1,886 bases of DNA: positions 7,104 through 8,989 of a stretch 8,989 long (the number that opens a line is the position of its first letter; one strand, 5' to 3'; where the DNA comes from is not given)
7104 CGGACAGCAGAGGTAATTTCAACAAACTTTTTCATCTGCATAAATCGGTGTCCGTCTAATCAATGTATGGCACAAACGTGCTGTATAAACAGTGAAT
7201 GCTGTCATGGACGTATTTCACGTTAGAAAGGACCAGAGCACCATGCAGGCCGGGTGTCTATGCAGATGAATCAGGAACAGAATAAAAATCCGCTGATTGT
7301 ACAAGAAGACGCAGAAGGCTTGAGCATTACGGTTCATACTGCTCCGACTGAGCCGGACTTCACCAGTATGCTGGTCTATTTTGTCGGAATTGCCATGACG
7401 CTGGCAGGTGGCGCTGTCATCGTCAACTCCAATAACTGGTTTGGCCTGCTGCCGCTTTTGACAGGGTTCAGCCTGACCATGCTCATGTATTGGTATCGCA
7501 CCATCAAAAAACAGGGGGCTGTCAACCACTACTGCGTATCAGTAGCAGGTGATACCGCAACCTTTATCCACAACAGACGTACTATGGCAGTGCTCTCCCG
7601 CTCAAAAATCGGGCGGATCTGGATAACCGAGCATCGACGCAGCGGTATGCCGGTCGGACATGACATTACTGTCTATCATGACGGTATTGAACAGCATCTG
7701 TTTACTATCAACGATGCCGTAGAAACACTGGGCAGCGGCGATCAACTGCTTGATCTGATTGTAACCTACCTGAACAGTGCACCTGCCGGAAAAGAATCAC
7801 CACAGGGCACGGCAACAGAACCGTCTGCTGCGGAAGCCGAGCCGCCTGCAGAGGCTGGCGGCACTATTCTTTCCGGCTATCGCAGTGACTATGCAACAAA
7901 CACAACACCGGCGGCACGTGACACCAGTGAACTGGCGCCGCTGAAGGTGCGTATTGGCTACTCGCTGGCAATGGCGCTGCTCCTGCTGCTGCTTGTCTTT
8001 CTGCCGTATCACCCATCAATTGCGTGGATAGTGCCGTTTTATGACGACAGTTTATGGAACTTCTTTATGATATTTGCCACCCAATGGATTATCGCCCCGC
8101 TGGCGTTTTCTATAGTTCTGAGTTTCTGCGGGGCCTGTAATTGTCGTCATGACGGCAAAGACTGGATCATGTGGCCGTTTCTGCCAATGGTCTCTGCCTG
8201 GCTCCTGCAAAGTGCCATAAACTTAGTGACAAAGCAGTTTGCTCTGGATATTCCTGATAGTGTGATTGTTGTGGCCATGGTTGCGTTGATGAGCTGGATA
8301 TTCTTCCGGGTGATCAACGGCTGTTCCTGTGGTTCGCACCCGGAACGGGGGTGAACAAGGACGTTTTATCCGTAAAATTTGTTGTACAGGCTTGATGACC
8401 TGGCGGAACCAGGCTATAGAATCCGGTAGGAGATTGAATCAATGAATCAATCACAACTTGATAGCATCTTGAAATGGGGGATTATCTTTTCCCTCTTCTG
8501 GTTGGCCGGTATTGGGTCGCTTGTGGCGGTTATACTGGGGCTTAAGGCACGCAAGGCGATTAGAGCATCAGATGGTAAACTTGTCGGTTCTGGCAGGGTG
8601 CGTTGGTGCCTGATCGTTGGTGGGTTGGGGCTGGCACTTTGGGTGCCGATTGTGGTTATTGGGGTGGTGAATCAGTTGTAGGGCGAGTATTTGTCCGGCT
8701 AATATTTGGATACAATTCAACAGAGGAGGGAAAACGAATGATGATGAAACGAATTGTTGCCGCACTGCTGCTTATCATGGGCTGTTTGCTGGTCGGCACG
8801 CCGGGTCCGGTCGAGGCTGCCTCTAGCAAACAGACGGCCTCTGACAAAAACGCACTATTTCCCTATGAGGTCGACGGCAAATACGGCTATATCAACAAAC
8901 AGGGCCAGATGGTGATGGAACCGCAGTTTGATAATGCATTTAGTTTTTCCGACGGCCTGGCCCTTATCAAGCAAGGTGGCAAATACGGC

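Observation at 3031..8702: Five strand-matched copies of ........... upstream of unrelated envelope genes: a shared promoter or operator defining a local regulon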

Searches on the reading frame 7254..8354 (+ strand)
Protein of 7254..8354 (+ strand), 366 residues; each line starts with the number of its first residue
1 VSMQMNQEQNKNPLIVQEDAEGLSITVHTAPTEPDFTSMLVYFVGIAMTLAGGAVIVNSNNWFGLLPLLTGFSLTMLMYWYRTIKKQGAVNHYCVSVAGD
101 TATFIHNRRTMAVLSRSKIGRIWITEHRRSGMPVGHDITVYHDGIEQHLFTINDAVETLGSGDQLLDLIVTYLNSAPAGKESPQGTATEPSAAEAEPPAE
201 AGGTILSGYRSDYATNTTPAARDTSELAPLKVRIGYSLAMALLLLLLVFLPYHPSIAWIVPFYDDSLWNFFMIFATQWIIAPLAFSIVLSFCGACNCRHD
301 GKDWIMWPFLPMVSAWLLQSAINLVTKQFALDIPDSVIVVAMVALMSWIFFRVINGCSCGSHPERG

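Call 5: search_protein_families(library=pfam, proteins=[window:7254-8354:+], max_evalue=0.01)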
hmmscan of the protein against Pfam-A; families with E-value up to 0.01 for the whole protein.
window:7254-8354:+ (366 aa): 0 families

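Call 25: search_protein_families(library=ncbifam, proteins=[window:7254-8354:+], max_evalue=1)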
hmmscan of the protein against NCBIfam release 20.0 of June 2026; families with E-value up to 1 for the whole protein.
window:7254-8354:+ (366 aa): 0 families

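Call 26: search_protein_families(library=pfam, proteins=[window:7254-8354:+], max_evalue=5)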
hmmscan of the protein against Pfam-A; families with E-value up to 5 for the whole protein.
window:7254-8354:+ (366 aa): 1 family
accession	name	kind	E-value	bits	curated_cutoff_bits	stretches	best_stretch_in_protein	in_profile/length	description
PF24819.1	DUF7710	-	0.13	12.8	27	1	108-155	10-59/86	Domain of unknown function (DUF7710)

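Call 41: search_protein_families(library=phrogs, proteins=[window:7254-8354:+], max_evalue=0.01)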
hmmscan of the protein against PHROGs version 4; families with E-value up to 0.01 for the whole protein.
window:7254-8354:+ (366 aa): 0 families

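Call 79: search_protein_families(library=padloc, proteins=[window:7254-8354:+], max_evalue=0.001)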
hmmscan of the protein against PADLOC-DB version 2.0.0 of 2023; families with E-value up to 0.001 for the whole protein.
window:7254-8354:+ (366 aa): 0 families

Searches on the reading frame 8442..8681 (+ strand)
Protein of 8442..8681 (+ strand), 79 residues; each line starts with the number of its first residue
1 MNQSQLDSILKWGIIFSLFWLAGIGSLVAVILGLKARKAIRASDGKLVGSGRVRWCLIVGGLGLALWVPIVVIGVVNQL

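Call 5: search_protein_families(library=pfam, proteins=[window:8442-8681:+], max_evalue=0.01)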
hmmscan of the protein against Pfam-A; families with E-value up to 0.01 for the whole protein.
window:8442-8681:+ (79 aa): 1 family
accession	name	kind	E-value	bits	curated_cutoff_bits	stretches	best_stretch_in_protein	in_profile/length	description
PF13828.11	DUF4190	-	4e-06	26.9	35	1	14-68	6-60/62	Domain of unknown function (DUF4190)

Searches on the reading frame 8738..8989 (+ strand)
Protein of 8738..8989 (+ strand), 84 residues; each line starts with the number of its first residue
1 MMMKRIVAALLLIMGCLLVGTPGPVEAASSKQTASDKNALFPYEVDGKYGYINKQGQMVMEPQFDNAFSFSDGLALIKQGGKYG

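Call 5: search_protein_families(library=pfam, proteins=[window:8738-8989:+], max_evalue=0.01)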
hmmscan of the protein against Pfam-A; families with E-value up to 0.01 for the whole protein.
window:8738-8989:+ (84 aa): 1 family
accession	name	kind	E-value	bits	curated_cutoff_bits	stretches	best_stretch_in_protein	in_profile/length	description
PF14903.11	WG_beta_rep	-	3.6e-15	56.1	25.6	1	49-83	1-35/35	WG containing repeat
